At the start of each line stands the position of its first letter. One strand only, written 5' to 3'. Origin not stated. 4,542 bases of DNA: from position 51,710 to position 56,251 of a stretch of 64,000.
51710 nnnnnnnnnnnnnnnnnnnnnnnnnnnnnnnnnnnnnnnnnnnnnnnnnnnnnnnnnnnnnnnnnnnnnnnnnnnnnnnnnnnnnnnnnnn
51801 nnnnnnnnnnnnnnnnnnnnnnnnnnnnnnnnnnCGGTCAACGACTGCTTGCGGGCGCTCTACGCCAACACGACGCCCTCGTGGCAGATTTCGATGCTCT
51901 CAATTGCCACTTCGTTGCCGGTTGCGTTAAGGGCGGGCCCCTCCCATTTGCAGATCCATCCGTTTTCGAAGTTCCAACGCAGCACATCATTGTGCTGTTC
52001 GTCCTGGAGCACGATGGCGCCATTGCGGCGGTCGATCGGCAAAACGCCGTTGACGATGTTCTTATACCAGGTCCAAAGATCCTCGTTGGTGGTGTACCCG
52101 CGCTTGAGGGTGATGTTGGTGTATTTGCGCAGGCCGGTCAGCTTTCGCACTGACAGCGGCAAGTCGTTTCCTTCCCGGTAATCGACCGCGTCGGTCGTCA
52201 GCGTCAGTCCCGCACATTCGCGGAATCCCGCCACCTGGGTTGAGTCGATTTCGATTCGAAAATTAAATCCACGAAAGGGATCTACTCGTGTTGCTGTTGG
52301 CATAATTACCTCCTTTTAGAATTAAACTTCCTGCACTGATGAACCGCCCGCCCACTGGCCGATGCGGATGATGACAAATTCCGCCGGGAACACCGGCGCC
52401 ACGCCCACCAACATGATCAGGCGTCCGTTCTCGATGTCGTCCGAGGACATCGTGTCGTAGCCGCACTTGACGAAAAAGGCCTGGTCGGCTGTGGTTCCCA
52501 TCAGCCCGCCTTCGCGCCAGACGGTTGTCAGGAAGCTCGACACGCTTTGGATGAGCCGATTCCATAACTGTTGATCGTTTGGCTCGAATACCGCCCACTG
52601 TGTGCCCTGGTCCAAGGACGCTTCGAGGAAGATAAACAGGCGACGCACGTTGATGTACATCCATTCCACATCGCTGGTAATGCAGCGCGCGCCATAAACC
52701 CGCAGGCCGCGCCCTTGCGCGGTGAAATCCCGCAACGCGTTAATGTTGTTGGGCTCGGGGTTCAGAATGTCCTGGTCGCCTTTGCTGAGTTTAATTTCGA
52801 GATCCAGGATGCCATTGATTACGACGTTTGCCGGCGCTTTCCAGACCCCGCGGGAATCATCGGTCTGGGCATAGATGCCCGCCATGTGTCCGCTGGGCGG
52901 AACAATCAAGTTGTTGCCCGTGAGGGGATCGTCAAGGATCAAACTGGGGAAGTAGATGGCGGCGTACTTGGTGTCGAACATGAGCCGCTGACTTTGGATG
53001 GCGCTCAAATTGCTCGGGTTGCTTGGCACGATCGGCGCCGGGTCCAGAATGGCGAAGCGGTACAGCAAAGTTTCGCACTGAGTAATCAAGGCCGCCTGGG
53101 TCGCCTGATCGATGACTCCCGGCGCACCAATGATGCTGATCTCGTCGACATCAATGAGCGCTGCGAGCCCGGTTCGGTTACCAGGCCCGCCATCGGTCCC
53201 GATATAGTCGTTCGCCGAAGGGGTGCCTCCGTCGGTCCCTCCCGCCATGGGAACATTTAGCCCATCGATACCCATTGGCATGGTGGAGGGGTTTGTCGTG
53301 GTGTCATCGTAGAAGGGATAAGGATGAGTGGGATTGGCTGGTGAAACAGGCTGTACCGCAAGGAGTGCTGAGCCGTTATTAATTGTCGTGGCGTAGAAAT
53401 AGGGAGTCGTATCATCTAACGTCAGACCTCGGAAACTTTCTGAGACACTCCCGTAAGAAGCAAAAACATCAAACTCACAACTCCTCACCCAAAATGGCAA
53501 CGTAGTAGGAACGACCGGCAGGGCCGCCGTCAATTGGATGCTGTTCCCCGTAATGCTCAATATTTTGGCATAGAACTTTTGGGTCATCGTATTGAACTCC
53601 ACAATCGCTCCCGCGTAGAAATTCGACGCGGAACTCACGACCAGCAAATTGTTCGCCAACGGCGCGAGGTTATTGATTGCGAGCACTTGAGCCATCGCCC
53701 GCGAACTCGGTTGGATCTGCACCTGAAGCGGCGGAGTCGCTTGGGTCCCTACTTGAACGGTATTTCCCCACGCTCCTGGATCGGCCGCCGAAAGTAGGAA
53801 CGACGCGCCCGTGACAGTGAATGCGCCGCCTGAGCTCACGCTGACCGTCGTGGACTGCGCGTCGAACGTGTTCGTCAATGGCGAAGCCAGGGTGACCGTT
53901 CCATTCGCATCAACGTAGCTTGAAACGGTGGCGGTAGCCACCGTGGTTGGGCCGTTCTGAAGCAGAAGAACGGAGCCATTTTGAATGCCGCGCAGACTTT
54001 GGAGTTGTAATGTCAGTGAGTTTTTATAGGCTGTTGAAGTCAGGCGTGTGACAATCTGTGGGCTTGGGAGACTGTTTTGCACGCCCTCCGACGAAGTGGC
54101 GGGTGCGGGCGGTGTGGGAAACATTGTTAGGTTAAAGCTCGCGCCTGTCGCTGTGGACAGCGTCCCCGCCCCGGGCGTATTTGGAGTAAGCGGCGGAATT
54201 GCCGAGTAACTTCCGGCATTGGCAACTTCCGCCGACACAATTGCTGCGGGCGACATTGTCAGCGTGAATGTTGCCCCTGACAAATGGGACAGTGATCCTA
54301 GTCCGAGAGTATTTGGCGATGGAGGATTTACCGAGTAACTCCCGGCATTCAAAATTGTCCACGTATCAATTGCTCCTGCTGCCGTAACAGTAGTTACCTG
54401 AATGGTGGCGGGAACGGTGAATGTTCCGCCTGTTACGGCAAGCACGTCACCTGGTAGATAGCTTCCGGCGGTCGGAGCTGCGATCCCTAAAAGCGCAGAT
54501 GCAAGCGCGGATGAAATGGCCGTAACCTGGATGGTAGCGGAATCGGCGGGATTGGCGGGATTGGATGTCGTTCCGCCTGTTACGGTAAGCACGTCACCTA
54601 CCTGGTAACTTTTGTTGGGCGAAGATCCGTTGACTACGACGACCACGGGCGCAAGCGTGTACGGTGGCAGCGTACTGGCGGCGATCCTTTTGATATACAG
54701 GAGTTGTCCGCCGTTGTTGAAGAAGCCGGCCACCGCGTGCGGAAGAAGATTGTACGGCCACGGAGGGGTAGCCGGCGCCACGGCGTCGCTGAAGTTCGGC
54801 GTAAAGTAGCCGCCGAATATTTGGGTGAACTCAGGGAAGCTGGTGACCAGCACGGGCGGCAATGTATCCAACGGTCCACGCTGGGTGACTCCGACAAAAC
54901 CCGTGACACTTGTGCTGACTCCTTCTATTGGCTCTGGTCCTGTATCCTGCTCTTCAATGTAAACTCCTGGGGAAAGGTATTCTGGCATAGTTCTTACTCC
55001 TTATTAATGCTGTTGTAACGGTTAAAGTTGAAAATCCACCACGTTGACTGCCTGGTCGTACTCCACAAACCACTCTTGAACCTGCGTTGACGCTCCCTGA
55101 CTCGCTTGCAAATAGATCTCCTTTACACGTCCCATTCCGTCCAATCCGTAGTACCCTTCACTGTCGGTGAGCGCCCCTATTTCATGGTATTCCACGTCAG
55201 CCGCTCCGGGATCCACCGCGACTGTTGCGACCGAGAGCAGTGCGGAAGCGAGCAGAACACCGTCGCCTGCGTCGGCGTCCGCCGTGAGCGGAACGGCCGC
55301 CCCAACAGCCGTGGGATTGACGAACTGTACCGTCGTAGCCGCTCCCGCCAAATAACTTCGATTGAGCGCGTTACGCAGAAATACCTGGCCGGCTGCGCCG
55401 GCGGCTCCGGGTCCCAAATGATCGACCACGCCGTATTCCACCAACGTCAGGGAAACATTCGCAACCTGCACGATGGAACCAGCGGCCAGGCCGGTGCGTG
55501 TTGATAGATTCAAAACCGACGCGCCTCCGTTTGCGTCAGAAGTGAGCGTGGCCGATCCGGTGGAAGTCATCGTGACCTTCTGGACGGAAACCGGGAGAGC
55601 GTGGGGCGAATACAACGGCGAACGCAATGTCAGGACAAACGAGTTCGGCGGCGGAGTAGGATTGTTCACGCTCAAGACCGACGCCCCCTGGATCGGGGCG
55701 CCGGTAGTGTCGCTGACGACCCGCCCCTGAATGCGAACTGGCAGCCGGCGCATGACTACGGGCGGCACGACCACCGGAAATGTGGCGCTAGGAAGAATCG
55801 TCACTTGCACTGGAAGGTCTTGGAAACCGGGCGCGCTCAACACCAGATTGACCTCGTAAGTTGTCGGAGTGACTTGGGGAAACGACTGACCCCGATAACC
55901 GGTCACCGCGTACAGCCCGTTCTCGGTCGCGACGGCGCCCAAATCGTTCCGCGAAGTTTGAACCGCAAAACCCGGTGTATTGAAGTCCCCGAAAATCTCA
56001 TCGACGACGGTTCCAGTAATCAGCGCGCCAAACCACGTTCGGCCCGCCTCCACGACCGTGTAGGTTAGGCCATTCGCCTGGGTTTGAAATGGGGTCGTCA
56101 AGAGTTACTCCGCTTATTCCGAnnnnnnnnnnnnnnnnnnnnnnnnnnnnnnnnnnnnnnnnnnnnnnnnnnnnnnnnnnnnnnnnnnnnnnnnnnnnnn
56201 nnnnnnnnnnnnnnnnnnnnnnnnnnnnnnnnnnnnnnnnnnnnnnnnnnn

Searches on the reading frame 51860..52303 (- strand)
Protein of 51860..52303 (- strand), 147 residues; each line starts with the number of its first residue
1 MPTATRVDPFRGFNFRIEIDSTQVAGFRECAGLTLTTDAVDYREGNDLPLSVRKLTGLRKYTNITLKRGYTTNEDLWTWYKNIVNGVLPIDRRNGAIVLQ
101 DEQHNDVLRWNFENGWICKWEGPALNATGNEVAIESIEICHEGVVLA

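Call 3: search_protein_families(library=pfam, proteins=[window:51860-52303:-], max_evalue=0.01)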
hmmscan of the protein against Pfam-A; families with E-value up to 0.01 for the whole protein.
window:51860-52303:- (147 aa): 1 family
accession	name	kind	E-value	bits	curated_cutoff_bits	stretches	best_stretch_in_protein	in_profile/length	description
PF06841.18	Phage_T4_gp19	-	1e-43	148.8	28.2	1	12-144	2-133/134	T4-like virus tail tube protein gp19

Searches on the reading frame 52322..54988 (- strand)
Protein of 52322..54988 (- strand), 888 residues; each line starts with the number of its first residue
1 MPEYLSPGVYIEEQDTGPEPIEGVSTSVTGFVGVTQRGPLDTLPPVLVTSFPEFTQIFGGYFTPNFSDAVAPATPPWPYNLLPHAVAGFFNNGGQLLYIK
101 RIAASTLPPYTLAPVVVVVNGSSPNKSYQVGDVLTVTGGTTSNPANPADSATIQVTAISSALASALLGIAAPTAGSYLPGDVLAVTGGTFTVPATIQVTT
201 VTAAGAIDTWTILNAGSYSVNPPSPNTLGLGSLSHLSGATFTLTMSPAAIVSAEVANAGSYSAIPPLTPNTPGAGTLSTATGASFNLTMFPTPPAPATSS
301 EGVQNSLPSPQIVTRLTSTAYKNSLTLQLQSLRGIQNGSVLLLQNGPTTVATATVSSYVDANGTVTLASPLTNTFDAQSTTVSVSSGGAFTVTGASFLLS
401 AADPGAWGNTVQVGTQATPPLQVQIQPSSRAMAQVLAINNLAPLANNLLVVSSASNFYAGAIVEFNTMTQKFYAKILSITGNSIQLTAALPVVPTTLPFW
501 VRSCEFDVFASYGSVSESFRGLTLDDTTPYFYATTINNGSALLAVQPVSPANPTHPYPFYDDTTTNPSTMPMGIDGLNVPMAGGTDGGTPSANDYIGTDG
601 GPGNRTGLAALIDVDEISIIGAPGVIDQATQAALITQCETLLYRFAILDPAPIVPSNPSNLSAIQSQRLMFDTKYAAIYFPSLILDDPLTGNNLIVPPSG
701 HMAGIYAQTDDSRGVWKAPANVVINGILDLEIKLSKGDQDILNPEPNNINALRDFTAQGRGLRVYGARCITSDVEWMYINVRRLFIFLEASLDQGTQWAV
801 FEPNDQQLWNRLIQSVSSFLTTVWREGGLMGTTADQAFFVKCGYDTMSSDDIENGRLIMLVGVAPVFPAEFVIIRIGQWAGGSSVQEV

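Call 3: search_protein_families(library=pfam, proteins=[window:52322-54988:-], max_evalue=0.01)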
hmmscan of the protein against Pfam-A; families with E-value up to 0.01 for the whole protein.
window:52322-54988:- (888 aa): 2 families
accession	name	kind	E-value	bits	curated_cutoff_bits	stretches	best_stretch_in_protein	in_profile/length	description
PF17482.7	Phage_sheath_1C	-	8.4e-13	48.7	26.9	1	772-876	2-101/104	Phage tail sheath C-terminal domain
PF04984.19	Phage_sheath_1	-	9.1e-12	45.6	31.4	1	608-769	12-167/168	Phage tail sheath protein subtilisin-like domain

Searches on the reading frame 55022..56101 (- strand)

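Call 3: search_protein_families(library=pfam, proteins=[window:55022-56101:-], max_evalue=0.01)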
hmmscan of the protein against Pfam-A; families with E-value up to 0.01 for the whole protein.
window:55022-56101:- (359 aa): 2 families
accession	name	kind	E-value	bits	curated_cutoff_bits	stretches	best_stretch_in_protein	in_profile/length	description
PF13620.12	CarboxypepD_reg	-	2.6e-06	28.1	32.3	1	124-188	2-64/82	Carboxypeptidase regulatory-like domain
PF13715.12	CarbopepD_reg_2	-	5.3e-05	23.6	32.2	0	124-144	1-21/88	CarboxypepD_reg-like domain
